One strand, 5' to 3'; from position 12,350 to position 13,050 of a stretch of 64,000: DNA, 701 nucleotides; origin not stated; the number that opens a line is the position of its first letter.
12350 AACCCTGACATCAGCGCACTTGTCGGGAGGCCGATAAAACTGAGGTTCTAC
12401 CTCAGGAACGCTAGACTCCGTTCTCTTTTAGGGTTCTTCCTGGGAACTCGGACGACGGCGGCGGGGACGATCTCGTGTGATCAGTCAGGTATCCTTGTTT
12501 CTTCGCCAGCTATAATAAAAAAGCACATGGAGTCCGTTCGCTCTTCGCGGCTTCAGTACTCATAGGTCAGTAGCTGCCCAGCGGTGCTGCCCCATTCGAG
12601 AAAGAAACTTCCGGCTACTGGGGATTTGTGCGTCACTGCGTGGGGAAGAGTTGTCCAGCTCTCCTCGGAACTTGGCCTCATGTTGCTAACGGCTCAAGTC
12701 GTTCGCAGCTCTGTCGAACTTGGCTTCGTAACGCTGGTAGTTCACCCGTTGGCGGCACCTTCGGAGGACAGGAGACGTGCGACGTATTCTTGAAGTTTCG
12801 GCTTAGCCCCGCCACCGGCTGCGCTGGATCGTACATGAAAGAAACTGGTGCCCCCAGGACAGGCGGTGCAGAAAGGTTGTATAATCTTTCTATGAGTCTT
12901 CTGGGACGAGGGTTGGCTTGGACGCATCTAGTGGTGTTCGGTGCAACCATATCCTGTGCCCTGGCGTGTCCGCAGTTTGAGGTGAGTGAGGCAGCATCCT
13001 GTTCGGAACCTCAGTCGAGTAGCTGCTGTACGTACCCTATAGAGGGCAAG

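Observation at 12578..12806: A ~220-bp noncoding repeat family lies immediately 3' of genes, in 4 copies within 64 kb.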

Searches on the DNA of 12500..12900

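Call 54: search_rna_families(source=window, start=12500, end=12900, threshold=evalue, max_evalue=10)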
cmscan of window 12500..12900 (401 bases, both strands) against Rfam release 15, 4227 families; matches with E-value up to 10: 1.
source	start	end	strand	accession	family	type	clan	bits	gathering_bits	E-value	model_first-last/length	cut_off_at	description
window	12551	12566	-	RF01126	sR41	Gene; snRNA; snoRNA; CD-box;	-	11.8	54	2.3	38-53/53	no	Small nucleolar RNA sR41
